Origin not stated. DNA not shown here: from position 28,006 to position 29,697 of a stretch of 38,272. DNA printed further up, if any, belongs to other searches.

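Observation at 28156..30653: B12-binding radical SAM enzyme directly upstream of geranylgeranyl reductase: candidate undescribed archaeal lipid-tailoring step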

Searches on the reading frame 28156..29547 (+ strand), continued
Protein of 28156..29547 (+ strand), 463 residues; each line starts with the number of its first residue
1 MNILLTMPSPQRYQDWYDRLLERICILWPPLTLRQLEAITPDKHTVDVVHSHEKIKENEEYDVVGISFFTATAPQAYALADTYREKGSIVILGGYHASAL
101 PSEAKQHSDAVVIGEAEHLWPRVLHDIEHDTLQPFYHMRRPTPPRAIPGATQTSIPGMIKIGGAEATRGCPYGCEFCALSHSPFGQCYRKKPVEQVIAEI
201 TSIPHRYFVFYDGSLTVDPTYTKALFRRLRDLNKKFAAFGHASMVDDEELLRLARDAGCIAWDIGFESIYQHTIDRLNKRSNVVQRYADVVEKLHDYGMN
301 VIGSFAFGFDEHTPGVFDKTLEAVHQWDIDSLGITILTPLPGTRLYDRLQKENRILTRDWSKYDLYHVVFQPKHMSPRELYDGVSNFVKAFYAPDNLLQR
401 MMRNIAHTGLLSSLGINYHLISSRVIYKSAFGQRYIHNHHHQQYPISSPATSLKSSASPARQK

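Call 66: search_protein_families(library=pfam, proteins=[L092:1646-2521:+, L092:4069-5460:+, L092:1-933:+, L091:3636-4799:+, L081:5321-6469:-, L081:7437-8369:+], max_evalue=0.001)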
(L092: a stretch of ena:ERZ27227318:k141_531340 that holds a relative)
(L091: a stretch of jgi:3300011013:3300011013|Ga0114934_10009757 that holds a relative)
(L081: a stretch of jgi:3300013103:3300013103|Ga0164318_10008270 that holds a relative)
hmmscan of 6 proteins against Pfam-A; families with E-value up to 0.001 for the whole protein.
L092:1646-2521:+ (291 aa): 11 families
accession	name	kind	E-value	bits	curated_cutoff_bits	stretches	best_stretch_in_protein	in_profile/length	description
PF08241.18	Methyltransf_11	-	1e-20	74.6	21.2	1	70-169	1-95/95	Methyltransferase domain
PF13649.12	Methyltransf_25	-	3e-20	73.2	27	1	69-165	1-97/97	Methyltransferase domain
PF13847.12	Methyltransf_31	-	3.7e-18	66.1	27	1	67-173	5-113/145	Methyltransferase domain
PF08242.18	Methyltransf_12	-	1.1e-15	58.5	30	1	70-167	1-98/98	Methyltransferase domain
PF13489.12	Methyltransf_23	-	4.3e-14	53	27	1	52-174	10-121/164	Methyltransferase domain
PF01209.24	Ubie_methyltran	-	2.3e-12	47.2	20.1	1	65-192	47-171/233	ubiE/COQ5 methyltransferase family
PF02353.26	CMAS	-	1.6e-11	44.5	27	1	35-169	34-164/273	Mycolic acid cyclopropane synthetase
PF03141.22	Methyltransf_29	-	1.6e-06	27.5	23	1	43-172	93-220/506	Putative S-adenosyl-L-methionine-dependent methyltransferase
PF02390.23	Methyltransf_4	-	1.5e-05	25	24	1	69-139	5-77/173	Putative methyltransferase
PF05175.20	MTS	-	1.8e-05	24.9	23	1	65-170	31-139/170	Methyltransferase small domain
PF00891.24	Methyltransf_2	-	0.00085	19.2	22.3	0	41-190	36-185/210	O-methyltransferase domain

L092:4069-5460:+ (464 aa): 2 families
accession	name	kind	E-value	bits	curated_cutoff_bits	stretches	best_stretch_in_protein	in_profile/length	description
PF04055.27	Radical_SAM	-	7.1e-29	101.6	29.5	1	199-362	1-166/166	Radical SAM superfamily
PF02310.24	B12-binding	-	3.9e-18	65.9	32.1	1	24-130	11-118/121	B12 binding domain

L092:1-933:+ (310 aa): 2 families
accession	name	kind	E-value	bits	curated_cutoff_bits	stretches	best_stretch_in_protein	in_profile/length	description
PF00501.34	AMP-binding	-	2.3e-05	23.8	29.9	1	33-148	245-374/384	AMP-binding enzyme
PF14535.12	AMP-binding_C_2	-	0.00027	21.6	25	1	206-285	6-83/96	AMP-binding enzyme C-terminal domain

L091:3636-4799:+ (387 aa): 2 families
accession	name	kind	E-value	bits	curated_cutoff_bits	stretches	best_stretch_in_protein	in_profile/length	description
PF01979.26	Amidohydro_1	-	9.2e-25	88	25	1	48-387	1-345/345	Amidohydrolase family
PF07969.17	Amidohydro_3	-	3.4e-24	86.6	29.7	2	207-387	263-471/472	Amidohydrolase family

L081:5321-6469:- (382 aa): 0 families

L081:7437-8369:+ (310 aa): 0 families

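Call 75: predict_structure(alignment_id=A1)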
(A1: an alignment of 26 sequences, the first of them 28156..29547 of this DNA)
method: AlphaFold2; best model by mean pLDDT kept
length: 463 residues; sequences in the alignment: 26
mean_pLDDT: 86.6   pTM: 0.85
mean pLDDT of the five models: 86.6, 86.0, 85.7, 85.2, 85.0
residues with pLDDT >= 90: 304; 70-90: 92; 50-70: 36; < 50: 31
segments of 3 or more residues with pLDDT < 50: 24-26, 436-463
pLDDT, mean of each block of 10 residues (from residue 1): 88 55 55 91 90 68 95 93 96 95 98 94 97 96 90 67 88 86 87 96 89 90 98 93 94 97 94 89 94 95 96 97 96 93 94 96 91 97 96 94 90 86 85 54 40 36 31
secondary structure, 60 per line:
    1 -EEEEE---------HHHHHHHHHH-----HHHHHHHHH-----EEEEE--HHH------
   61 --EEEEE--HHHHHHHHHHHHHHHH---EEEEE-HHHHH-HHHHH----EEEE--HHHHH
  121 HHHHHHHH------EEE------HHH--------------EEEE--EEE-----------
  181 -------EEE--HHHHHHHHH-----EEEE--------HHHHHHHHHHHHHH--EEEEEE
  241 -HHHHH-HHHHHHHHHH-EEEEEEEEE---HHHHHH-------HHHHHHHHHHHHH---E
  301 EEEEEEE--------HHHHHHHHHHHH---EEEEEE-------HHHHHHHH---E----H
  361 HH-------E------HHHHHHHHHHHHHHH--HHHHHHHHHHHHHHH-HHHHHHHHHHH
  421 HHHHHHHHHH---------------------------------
elements in order: E2-6 H16-25 H31-39 E45-49 E63-67 H70-85 E89-93 H95-99 H101-105 E110-113 H116-128 E135-137 E161-164 E167-169 E188-190 H193-201 E207-210 H219-232 E235-240 H242-246 H248-257 E259-267 H271-276 H284-296 E300-307 H316-327 E331-336 H344-351 H377-391 H394-408 H410-430

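Call 78: fold_search(model_id=the predicted structure, library=pdb)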
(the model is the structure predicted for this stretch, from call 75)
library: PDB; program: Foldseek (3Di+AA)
matches with E <= 10: 1602; with E <= 0.001: 106
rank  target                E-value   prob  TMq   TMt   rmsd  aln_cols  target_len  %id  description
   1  6fd2_A                2.3e-20  1.00  0.65  0.66   8.5       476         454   17  Radical SAM 1,2-diol dehydratase AprD4 in complex with its substrate paromamine (released 2018-01-17)
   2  6fd2_B                1.3e-19  1.00  0.68  0.70   7.6       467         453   19  Radical SAM 1,2-diol dehydratase AprD4 in complex with its substrate paromamine (released 2018-01-17)
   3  9ccb                  4.3e-17  1.00  0.59  0.64   8.1       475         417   18  X-ray crystal structure of methyl-coenzyme M reductase glutamine methylase (MgmA) from Methanothermobacter marburgensis  (released 2025-01-01)
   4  6wte_A                9.4e-17  1.00  0.66  0.55   7.4       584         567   14  Structure of radical S-adenosylmethionine methyltransferase, TsrM, from Kitasatospora setae with cobalamin and [4Fe-4S (released 2020-12-23)
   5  6wte_B                2.0e-16  1.00  0.65  0.58   8.2       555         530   14  Structure of radical S-adenosylmethionine methyltransferase, TsrM, from Kitasatospora setae with cobalamin and [4Fe-4S (released 2020-12-23)
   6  6wtf_A                7.7e-16  1.00  0.62  0.53   4.5       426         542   15  Structure of radical S-adenosylmethionine methyltransferase, TsrM, from Kitasatospora setae with tryptophan substrate  (released 2020-12-23)
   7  6wtf_B                8.2e-16  1.00  0.61  0.53   4.6       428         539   15  Structure of radical S-adenosylmethionine methyltransferase, TsrM, from Kitasatospora setae with tryptophan substrate  (released 2020-12-23)
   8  9n1d                  3.5e-15  1.00  0.64  0.49   8.1       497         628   15  Crystal structure of CysS from Corallococcus sp. CA054B with 5'-deoxyadenosine and methionine bound (released 2026-01-28)
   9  9n1b                  1.3e-14  1.00  0.63  0.48   8.0       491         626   16  Crystal structure of CysS from Corallococcus sp. CA054B with 5'-deoxyadenosine, methionine, and pantetheinylated 3-metho (released 2026-01-28)
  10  9n1c                  4.0e-14  1.00  0.63  0.48   8.3       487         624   16  Crystal structure of CysS from Corallococcus sp. CA054B with 5'-deoxyadenosine, methionine, and pantetheinylated 3-ethox (released 2026-01-28)
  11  7mjw_A                5.5e-14  1.00  0.56  0.58   6.9       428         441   14  Methylated MiaB in the complex with 5'-deoxyadenosine, methionine and RNA (released 2021-09-15)
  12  7mjv_A                1.7e-13  1.00  0.56  0.58   7.4       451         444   12  MiaB in the complex with s-adenosylmethionine and RNA (released 2021-09-15)
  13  5ul4                  1.7e-13  1.00  0.60  0.40  11.3       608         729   14  Structure of Cobalamin-dependent S-adenosylmethionine radical enzyme OxsB with aqua-cobalamin and S-adenosylmethionine b (released 2017-04-19)
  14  7mjx_A                2.1e-13  1.00  0.58  0.61   6.8       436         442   13  MiaB in the complex with 5'-deoxyadenosine, methionine and RNA (released 2021-09-15)
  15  7mjz                  2.1e-13  1.00  0.53  0.55   7.4       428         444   14  The structure of MiaB with pentasulfide bridge (released 2021-09-15)
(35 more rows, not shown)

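Call 84: search_protein_families(library=pfam, proteins=[L052:6512-7111:+, L061:3873-4451:-], max_evalue=1)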
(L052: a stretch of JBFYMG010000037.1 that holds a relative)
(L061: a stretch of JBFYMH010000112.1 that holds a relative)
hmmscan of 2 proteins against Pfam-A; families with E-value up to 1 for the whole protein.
L052:6512-7111:+ (200 aa): 0 families

L061:3873-4451:- (193 aa): 3 families
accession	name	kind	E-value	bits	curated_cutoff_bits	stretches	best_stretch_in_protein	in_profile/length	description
PF20237.3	DUF6594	-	0.042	14.2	30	1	49-134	143-235/238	Family of unknown function (DUF6594)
PF01040.23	UbiA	-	0.11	12.2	34.2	2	72-173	64-161/250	UbiA prenyltransferase family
PF13829.11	DUF4191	-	0.53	10.1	30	1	56-115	12-65/219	Domain of unknown function (DUF4191)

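Call 94: search_protein_families(library=pfam, proteins=[L027:1688-2596:-, L027:2566-3801:-, L027:3756-4667:-, L027:6439-7485:+], max_evalue=0.001)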
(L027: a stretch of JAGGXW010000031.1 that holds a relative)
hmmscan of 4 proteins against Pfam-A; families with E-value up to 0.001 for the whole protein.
L027:1688-2596:- (302 aa): 1 family
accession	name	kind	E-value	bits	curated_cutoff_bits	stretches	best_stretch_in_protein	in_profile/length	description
PF02775.26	TPP_enzyme_C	-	4.1e-22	79.1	21.9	1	72-215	24-151/151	Thiamine pyrophosphate enzyme, C-terminal TPP binding domain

L027:2566-3801:- (411 aa): 3 families
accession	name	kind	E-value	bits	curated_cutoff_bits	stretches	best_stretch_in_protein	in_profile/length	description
PF01855.24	POR_N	-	2.8e-70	237.1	27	1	35-257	2-229/231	Pyruvate flavodoxin/ferredoxin oxidoreductase, thiamine diP-bdg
PF17147.9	PFOR_II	-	2.8e-32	111.6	27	1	281-378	1-98/102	Pyruvate:ferredoxin oxidoreductase core domain II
PF02780.25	Transketolase_C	-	2.5e-06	27.9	25.9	1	278-368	7-99/124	Transketolase, C-terminal domain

L027:3756-4667:- (303 aa): 10 families
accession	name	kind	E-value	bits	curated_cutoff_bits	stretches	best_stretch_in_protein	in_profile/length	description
PF01558.24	POR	-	7.1e-41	140.7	27.4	1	10-179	1-173/173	Pyruvate ferredoxin/flavodoxin oxidoreductase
PF00037.32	Fer4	-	4.1e-14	52.2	21.1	2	274-296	2-24/24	4Fe-4S binding domain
PF14697.11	Fer4_21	-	4.5e-12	46.4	35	1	240-297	2-59/59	4Fe-4S dicluster domain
PF12838.12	Fer4_7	-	4.6e-10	40.2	27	1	245-294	1-52/52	4Fe-4S dicluster domain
PF12837.12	Fer4_6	-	5.8e-10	39.1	25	2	273-295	2-24/24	4Fe-4S binding domain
PF13237.11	Fer4_10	-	1.7e-08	34.7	25.5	2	239-291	2-53/53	4Fe-4S dicluster domain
PF12797.12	Fer4_2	-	3.6e-08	33.3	24.5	1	273-292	3-22/22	4Fe-4S binding domain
PF13484.11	Fer4_16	-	2.1e-07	32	30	0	280-301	2-24/66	4Fe-4S double cluster binding domain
PF13187.11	Fer4_9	-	3.5e-06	27.4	27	1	245-295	1-52/52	4Fe-4S dicluster domain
PF25160.1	LdpA_Fe-S-bd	-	6.3e-05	23.1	27.6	1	252-298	9-46/49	LdpA Fe-S cluster-binding domain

L027:6439-7485:+ (348 aa): 8 families
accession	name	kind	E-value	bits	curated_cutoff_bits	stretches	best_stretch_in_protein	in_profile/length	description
PF01494.25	FAD_binding_3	-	2.3e-16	60.4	22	1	5-161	3-175/349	FAD binding domain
PF01266.30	DAO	-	7.9e-10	39.2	27.9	1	5-37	1-33/353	FAD dependent oxidoreductase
PF07992.20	Pyr_redox_2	-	6.5e-08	32.8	26.1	1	5-43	2-40/291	Pyridine nucleotide-disulphide oxidoreductase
PF22578.2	GGR_cat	-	2.4e-07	31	27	1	159-224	1-71/88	Geranylgeranyl reductase catalytic domain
PF13450.12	NAD_binding_8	-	1.3e-06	29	21.9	1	8-38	1-31/68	NAD(P)-binding Rossmann-like domain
PF00070.33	Pyr_redox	-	1.6e-06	29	22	0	6-47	2-42/82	Pyridine nucleotide-disulphide oxidoreductase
PF13738.12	Pyr_redox_3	-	0.0001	22.1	30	1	8-159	2-147/305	Pyridine nucleotide-disulphide oxidoreductase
PF05834.18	Lycopene_cycl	-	0.00016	21.3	23.4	0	5-166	1-162/380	Lycopene cyclase protein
